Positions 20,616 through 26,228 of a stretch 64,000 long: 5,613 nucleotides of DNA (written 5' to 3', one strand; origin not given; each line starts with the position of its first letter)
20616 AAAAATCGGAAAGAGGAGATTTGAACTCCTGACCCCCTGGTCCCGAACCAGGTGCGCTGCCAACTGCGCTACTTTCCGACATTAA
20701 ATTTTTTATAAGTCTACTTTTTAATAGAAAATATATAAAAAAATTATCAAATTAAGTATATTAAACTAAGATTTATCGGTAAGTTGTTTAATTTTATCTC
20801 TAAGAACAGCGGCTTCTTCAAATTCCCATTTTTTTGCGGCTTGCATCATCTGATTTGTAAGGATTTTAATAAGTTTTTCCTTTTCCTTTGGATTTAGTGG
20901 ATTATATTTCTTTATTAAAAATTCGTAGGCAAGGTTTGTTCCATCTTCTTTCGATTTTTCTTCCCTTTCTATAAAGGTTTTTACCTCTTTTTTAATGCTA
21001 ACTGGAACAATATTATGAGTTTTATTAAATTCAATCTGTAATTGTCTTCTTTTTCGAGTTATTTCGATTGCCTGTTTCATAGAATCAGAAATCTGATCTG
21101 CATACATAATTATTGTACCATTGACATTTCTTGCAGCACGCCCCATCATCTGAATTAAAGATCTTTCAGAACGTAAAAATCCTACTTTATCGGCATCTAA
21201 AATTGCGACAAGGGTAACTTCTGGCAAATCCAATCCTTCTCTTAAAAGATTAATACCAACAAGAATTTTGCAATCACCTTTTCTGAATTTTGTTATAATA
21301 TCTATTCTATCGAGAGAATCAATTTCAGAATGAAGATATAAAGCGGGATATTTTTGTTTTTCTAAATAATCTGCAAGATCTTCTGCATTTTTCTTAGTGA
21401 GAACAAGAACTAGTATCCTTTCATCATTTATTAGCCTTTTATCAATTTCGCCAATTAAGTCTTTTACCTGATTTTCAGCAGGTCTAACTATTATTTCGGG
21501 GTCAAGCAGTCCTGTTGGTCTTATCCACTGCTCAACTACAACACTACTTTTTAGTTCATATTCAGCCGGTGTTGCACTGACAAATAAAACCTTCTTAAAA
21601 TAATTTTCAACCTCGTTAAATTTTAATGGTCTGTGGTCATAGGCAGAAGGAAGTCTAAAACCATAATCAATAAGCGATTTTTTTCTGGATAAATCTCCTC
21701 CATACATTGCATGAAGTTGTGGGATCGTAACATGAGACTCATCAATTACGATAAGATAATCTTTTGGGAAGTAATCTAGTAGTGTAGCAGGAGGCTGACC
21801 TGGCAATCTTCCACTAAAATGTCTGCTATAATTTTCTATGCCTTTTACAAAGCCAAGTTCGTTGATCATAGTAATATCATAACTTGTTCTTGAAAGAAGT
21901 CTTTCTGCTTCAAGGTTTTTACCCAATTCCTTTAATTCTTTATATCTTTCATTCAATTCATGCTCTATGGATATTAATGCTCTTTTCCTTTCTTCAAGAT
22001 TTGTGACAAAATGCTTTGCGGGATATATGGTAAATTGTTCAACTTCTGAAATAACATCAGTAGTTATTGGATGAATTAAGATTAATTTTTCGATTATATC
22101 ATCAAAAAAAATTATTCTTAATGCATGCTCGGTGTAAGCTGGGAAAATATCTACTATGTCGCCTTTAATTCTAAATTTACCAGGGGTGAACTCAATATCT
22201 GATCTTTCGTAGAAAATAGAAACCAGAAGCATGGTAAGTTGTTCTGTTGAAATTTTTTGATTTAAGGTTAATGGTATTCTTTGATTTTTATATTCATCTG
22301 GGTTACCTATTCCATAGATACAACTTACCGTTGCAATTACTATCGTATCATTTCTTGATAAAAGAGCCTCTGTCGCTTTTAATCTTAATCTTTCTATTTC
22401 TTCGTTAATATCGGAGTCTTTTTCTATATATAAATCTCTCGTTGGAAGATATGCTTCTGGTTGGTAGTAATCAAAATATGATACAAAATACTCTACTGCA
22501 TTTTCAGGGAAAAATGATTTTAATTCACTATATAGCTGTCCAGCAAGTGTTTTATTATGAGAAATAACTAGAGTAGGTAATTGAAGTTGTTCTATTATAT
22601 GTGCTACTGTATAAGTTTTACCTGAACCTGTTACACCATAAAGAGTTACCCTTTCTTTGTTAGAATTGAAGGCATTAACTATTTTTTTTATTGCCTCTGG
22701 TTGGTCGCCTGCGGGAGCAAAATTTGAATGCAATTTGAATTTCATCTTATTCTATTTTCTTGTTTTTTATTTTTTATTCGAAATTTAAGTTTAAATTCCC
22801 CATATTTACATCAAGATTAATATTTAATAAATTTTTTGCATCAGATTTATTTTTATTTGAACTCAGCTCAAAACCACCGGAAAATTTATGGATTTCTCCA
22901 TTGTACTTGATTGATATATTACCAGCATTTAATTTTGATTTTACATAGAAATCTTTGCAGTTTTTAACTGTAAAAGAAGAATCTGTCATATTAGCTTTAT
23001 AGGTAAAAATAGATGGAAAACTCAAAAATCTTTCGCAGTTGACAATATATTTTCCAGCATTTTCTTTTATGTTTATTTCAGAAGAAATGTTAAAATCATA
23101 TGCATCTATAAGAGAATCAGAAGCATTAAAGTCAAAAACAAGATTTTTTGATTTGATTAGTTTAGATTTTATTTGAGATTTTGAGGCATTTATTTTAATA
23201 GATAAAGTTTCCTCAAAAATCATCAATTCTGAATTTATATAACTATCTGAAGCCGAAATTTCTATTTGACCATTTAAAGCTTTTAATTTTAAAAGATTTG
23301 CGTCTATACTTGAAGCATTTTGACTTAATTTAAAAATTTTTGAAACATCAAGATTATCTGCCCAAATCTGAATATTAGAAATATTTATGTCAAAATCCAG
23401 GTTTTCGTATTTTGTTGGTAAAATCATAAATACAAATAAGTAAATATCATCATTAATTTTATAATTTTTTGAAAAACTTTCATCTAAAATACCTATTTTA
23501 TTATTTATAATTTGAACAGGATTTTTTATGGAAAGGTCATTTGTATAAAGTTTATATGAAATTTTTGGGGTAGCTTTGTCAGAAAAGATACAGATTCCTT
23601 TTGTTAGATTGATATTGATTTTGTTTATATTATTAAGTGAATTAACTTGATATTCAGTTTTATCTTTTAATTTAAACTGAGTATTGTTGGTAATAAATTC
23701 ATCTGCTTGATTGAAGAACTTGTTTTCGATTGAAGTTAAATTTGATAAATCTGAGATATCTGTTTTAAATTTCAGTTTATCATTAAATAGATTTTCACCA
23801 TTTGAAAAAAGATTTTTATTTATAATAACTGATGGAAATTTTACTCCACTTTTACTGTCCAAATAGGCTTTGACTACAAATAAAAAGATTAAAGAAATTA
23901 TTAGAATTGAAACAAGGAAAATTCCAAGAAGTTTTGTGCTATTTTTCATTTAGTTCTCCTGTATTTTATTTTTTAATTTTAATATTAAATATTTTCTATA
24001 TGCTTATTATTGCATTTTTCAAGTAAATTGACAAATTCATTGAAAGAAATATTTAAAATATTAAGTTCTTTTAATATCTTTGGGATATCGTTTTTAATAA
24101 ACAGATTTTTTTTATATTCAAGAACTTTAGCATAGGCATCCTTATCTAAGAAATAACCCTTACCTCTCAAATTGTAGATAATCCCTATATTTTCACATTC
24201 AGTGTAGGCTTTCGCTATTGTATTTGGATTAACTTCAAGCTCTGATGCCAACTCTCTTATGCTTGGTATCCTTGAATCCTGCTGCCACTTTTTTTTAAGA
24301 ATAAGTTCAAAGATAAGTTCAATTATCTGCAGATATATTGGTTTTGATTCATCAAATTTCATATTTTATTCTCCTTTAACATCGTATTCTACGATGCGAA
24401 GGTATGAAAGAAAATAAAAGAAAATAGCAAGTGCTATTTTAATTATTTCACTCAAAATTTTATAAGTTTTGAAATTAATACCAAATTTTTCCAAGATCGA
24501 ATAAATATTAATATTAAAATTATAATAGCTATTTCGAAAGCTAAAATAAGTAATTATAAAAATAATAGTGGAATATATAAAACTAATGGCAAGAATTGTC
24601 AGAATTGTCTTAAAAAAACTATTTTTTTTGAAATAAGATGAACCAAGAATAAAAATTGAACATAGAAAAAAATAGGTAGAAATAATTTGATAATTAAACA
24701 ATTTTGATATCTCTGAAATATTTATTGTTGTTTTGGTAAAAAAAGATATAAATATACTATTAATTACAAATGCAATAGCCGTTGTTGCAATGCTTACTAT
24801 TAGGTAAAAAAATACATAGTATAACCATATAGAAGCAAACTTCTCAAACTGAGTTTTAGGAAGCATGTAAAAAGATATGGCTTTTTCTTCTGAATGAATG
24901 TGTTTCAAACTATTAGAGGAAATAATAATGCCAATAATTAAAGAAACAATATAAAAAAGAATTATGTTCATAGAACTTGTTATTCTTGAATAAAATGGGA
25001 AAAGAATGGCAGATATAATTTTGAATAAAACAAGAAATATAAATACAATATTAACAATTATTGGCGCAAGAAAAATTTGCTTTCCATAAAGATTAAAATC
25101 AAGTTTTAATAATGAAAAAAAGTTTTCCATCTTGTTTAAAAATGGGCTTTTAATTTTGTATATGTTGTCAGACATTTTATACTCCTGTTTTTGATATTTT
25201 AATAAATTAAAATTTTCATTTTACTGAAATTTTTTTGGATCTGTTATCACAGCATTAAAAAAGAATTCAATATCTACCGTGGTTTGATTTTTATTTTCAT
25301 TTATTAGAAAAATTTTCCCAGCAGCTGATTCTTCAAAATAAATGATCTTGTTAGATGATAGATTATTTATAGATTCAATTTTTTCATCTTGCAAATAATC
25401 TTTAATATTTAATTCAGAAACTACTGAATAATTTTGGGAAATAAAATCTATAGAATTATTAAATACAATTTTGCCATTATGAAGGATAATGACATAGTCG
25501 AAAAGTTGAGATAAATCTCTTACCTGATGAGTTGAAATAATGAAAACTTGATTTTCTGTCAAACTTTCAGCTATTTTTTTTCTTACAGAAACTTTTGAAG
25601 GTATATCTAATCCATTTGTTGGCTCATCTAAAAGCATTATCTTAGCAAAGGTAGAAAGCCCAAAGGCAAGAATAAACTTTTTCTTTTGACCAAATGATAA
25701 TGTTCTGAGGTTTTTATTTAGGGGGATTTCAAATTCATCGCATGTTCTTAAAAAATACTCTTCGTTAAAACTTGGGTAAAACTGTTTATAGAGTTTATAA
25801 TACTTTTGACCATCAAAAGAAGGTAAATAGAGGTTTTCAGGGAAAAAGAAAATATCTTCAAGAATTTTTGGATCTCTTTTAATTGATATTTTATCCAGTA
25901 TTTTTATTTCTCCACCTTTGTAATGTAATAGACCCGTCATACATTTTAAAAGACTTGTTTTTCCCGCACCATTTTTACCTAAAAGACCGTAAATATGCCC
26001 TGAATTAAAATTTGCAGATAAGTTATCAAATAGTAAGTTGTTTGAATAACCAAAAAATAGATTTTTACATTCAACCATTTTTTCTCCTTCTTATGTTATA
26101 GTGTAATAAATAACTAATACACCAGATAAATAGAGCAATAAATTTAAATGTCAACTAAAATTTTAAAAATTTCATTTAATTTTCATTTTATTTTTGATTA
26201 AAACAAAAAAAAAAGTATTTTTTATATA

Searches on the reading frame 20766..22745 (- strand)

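Call 39: search_protein_families(library=pfam, proteins=[window:20766-22745:-], max_evalue=0.00001)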
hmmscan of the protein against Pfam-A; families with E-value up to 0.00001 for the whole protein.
window:20766-22745:- (659 aa): 6 families
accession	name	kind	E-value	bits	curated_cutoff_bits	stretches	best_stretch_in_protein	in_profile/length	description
PF17757.6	UvrB_inter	-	1.2e-28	99.5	22.9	1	157-246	1-91/91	UvrB interaction domain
PF00271.37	Helicase_C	-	3.4e-22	79.2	23.5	1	437-540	11-109/110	Helicase conserved C-terminal domain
PF12344.14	UvrB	-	3.7e-19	68.7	27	1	547-588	1-42/43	Ultra-violet resistance protein B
PF04851.21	ResIII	-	1.2e-14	55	22.5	1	14-85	7-83/164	Type III restriction enzyme, res subunit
PF00270.35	DEAD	-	9.4e-07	29.1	26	0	15-82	4-72/167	DEAD/DEAH box helicase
PF02151.25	UVR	-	2.6e-06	27.4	21.5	0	623-655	1-33/36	UvrB/uvrC motif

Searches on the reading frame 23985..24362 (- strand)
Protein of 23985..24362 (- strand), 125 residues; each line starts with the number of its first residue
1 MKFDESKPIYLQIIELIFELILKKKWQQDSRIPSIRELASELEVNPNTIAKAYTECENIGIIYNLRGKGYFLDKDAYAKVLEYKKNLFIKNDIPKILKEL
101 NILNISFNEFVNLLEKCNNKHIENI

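Call 81: search_protein_families(library=pfam, proteins=[window:23985-24362:-], max_evalue=1e-8)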
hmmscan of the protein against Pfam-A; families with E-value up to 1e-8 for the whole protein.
window:23985-24362:- (125 aa): 1 family
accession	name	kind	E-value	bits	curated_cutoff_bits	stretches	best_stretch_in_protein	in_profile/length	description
PF00392.27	GntR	-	7.5e-10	38.8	27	1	10-71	2-63/64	Bacterial regulatory proteins, gntR family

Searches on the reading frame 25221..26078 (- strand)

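Call 82: search_protein_families(library=pfam, proteins=[window:25221-26078:-], max_evalue=1e-8)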
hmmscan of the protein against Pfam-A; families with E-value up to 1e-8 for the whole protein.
window:25221-26078:- (285 aa): 2 families
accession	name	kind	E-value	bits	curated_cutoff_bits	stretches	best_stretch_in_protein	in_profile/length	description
PF00005.33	ABC_tran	-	1.2e-19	71.7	25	1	18-155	2-137/137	ABC transporter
PF13304.12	AAA_21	-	2.8e-10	41.2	27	0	124-185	235-299/304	AAA domain, putative AbiEii toxin, Type IV TA system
